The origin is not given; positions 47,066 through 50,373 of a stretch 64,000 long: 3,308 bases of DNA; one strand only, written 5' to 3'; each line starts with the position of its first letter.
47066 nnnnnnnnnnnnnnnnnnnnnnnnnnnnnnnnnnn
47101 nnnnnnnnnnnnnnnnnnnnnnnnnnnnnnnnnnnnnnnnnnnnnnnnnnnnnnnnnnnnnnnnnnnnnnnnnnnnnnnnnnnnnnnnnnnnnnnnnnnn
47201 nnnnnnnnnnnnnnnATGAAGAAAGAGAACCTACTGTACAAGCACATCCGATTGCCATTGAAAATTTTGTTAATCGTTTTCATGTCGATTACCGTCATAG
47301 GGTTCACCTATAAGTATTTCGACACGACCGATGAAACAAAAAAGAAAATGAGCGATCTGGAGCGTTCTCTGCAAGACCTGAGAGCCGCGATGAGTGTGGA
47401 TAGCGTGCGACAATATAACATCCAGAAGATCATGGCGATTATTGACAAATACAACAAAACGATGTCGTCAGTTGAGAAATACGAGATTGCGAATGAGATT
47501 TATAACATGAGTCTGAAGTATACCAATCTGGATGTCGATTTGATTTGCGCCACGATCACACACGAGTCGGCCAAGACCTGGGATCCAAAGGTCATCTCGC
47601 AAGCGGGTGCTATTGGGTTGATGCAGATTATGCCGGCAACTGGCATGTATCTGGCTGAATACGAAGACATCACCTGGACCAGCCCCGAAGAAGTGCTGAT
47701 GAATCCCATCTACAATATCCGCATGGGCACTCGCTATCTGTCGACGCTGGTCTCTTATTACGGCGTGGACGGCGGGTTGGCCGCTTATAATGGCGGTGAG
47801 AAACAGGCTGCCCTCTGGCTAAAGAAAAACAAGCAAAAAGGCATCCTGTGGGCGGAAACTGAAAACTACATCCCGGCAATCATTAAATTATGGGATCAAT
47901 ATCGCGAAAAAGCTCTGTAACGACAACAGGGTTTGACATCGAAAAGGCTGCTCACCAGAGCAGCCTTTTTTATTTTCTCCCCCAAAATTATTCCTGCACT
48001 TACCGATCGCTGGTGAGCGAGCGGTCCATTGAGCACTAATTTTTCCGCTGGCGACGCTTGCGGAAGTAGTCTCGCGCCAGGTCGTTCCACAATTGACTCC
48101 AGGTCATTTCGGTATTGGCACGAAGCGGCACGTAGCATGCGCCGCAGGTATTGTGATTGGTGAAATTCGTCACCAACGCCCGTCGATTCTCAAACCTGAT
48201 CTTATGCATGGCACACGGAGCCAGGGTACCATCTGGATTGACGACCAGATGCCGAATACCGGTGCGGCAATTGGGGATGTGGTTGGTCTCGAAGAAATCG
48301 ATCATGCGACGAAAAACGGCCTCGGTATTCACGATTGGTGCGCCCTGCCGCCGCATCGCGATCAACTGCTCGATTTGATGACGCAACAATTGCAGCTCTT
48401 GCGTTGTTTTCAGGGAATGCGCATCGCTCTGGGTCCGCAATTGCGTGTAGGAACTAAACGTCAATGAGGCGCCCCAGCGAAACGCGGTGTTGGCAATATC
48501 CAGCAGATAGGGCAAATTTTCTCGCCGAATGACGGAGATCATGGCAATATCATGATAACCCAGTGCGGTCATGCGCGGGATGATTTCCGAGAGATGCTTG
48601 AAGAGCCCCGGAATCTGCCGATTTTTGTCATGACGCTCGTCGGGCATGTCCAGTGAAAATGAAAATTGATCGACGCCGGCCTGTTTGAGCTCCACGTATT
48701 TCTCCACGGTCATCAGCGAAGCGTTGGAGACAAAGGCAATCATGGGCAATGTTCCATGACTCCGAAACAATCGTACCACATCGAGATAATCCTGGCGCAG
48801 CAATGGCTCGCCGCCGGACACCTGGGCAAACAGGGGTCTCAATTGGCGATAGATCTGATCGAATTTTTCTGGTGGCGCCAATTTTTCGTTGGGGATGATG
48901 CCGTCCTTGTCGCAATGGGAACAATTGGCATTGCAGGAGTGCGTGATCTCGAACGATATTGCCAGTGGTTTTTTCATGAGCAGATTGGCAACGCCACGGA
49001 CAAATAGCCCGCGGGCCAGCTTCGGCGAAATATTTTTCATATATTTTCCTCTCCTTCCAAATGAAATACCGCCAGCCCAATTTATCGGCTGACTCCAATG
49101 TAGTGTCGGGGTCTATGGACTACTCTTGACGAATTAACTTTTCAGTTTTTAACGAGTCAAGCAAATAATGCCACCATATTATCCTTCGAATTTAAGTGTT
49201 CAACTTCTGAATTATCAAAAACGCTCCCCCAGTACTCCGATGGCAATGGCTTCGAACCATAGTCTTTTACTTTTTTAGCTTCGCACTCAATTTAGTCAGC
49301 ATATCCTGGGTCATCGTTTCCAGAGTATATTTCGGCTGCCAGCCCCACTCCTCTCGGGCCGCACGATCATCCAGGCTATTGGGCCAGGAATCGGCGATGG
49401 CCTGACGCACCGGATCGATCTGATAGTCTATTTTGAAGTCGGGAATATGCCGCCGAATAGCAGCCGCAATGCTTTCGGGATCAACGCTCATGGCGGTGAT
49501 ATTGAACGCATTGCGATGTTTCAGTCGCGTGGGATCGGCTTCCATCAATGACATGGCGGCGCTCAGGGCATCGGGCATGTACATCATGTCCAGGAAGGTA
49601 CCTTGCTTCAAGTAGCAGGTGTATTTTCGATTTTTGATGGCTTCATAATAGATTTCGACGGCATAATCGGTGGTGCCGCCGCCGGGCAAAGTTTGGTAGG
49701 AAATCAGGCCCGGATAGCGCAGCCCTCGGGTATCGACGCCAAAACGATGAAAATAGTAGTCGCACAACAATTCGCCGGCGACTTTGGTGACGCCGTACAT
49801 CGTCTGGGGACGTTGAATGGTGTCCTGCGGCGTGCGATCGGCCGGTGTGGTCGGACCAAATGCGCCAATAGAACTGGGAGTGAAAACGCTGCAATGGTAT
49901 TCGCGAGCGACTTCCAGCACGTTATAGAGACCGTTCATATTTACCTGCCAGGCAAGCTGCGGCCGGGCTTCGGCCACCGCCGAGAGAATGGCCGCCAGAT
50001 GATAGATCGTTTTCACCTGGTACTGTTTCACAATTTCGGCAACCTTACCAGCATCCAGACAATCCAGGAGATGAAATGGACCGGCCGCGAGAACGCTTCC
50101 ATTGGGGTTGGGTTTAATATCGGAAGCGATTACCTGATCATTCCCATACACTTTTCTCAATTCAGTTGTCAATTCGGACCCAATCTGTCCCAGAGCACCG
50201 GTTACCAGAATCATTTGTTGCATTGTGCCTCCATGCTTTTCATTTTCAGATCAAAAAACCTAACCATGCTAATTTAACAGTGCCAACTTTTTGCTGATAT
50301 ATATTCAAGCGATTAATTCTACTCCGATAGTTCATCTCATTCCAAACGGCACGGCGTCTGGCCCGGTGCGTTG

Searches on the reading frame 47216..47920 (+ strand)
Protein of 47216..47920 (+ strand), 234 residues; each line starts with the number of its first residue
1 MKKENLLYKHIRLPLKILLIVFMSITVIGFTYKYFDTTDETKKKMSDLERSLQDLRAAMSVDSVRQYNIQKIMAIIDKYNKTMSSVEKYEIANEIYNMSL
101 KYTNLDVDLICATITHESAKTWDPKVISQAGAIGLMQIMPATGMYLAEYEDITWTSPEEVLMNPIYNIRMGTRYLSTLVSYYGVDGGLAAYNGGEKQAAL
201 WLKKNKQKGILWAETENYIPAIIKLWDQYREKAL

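Call 75: search_protein_families(library=pfam, proteins=[window:47216-47920:+], max_evalue=0.0001)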
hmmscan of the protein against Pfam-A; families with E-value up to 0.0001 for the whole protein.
window:47216-47920:+ (234 aa): 1 family
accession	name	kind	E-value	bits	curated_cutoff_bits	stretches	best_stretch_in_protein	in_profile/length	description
PF01464.25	SLT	-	7e-20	71.2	21.3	1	101-209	8-112/117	Transglycosylase SLT domain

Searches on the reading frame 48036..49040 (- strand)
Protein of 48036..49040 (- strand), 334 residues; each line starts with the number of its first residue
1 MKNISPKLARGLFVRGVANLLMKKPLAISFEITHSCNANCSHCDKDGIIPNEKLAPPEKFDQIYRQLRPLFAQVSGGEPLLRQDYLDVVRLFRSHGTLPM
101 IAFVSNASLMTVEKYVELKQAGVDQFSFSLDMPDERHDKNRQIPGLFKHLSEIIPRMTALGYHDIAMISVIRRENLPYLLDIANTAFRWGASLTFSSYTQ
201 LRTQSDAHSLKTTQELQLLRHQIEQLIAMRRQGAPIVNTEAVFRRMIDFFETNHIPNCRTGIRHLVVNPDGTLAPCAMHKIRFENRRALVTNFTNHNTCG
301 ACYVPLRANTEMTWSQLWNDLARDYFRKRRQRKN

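Call 75: search_protein_families(library=pfam, proteins=[window:48036-49040:-], max_evalue=0.0001)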
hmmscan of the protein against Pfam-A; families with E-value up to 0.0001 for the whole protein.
window:48036-49040:- (334 aa): 1 family
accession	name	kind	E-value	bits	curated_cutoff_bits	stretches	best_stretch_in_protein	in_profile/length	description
PF04055.27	Radical_SAM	-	3.4e-15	57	29.5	1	31-184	2-164/166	Radical SAM superfamily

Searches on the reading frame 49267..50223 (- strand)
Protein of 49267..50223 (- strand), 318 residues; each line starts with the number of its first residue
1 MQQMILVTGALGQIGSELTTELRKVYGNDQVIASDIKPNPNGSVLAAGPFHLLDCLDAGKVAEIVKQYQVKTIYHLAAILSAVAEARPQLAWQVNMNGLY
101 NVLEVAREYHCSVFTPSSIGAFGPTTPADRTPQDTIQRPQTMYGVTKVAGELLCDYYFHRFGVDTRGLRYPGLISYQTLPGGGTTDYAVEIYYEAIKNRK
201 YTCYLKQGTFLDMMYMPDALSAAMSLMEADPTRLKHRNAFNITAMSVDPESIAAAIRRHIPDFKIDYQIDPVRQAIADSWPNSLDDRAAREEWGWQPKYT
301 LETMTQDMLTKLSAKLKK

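Call 75: search_protein_families(library=pfam, proteins=[window:49267-50223:-], max_evalue=0.0001)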
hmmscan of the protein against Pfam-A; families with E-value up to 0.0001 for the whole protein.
window:49267-50223:- (318 aa): 6 families
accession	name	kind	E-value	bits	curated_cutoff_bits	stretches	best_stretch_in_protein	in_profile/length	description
PF01370.27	Epimerase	-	1.1e-27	97.5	20.9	1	5-242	1-239/240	NAD dependent epimerase/dehydratase family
PF16363.11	GDP_Man_Dehyd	-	3.5e-22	79.7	27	1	6-308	1-332/332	GDP-mannose 4,6 dehydratase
PF04321.23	RmlD_sub_bind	-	3e-15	56.5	27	1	4-153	2-135/287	RmlD substrate binding domain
PF02719.21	Polysacc_synt_2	-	5.8e-08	32.7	20.2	1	5-115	1-124/293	Polysaccharide biosynthesis protein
PF01073.25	3Beta_HSD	-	1.3e-06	28.1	22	1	6-127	1-125/280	3-beta hydroxysteroid dehydrogenase/isomerase family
PF07993.18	NAD_binding_4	-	3.6e-06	26.7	20.1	1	68-207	87-241/258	Male sterility protein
